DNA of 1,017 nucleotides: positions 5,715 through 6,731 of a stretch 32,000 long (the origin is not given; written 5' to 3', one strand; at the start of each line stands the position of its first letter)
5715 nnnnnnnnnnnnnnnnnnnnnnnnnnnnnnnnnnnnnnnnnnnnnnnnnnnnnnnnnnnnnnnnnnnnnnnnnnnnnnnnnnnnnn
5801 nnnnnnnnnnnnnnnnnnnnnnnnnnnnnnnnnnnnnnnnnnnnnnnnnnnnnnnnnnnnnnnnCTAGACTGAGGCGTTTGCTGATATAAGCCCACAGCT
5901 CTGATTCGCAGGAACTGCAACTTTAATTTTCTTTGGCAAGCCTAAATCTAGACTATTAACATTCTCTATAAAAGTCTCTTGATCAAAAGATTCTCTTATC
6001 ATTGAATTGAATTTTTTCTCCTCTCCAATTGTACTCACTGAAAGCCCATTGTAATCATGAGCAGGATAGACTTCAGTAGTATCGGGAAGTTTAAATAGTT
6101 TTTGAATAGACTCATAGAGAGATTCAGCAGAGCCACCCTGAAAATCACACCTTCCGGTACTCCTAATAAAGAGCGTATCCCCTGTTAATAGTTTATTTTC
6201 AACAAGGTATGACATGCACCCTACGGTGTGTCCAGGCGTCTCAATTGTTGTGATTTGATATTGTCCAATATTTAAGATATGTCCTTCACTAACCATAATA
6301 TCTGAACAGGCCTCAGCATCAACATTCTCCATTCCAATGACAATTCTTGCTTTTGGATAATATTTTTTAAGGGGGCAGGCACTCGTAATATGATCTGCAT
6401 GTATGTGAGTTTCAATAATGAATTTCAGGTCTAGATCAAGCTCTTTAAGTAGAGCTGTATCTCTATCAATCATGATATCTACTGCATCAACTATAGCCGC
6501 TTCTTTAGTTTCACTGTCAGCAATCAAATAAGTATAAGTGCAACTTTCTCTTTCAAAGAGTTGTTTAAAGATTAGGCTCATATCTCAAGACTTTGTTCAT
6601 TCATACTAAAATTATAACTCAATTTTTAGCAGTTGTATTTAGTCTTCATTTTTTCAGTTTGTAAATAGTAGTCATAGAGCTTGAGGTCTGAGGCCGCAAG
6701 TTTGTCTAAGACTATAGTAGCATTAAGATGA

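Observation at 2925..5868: Single-polypeptide fusion of an IDO/PrnB-like heme dioxygenase domain and a kynureninase-like PLP domain, divergent from an Lrp-type regulator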

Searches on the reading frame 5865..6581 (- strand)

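Call 3: search_protein_families(library=pfam, proteins=[window:5865-6581:-], max_evalue=1)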
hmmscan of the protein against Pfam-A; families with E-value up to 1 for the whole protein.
window:5865-6581:- (238 aa): 2 families
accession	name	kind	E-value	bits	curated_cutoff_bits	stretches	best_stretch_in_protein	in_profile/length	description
PF00753.33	Lactamase_B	-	1.4e-15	58.2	22.7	2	105-175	119-196/196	Metallo-beta-lactamase superfamily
PF24000.1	DUF7316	-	0.069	14.2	27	1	164-200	16-52/78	Family of unknown function (DUF7316)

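Call 4: search_protein_families(library=ncbifam, proteins=[window:5865-6581:-], max_evalue=1)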
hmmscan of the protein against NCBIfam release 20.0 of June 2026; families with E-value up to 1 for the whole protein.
window:5865-6581:- (238 aa): 38 families (the best 25 are shown)
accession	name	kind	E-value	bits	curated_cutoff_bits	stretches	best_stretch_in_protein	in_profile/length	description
NF040641.1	bifunc_ST_SDO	equivalog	1e-31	110.3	625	1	6-230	145-403/423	bifunctional sulfur transferase/dioxygenase Blh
TIGR03413.1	GSH_gloB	equivalog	2.2e-31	109.1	200.8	1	16-179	11-168/248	hydroxyacylglutathione hydrolase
NF041804.1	MBL_fold_SolJ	exception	2.6e-21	75.9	350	1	17-205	20-207/224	solanimycin biosynthesis MBL-fold hydrolase SolJ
NF007597.0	PRK10241.1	equivalog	1.6e-20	73.5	421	1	16-178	13-168/251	hydroxyacylglutathione hydrolase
NF033105.1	bla_subclass_B3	equivalog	6.1e-10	38.8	240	2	93-130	121-158/257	subclass B3 metallo-beta-lactamase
NF000469.2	CAR_gen_B3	exception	5.5e-07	28.9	500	1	92-130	169-207/311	CAR family subclass B3 metallo-beta-lactamase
NF047979.1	lactonase_AidB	equivalog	1e-05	25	360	2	98-141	168-211/271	AidB family quorum-quenching N-acyl homoserine lactonase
NF012140.0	blaBJP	exception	2.1e-05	23.5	600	2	94-127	153-186/294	BJP family subclass B3 metallo-beta-lactamase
NF012229.1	bla_class_B_core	domain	2.2e-05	24.6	100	1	45-127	45-138/139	metallo-beta-lactamase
NF000287.1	SMB1_fam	exception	2.4e-05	23.8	400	2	43-89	75-119/280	SMB-1 family subclass B3 metallo-beta-lactamase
NF045700.1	AHLLactAttM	equivalog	9.2e-05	22.1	390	2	51-102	93-140/257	AttM family quorum-quenching N-acyl homoserine lactonase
NF047925.1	pyridox_lacton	equivalog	0.00016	21.5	325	1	110-177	177-254/268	4-pyridoxolactonase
NF041137.2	B3_blaSPR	exception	0.00021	20.8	550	1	93-127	159-193/296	SPR family subclass B3 metallo-beta-lactamase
NF000438.2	blaPOM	exception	0.00023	20.4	610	1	80-127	141-188/286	POM family subclass B3 metallo-beta-lactamase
NF040470.1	blaEAM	exception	0.00025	20.1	660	1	94-133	182-221/318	EAM family subclass B3 metallo-beta-lactamase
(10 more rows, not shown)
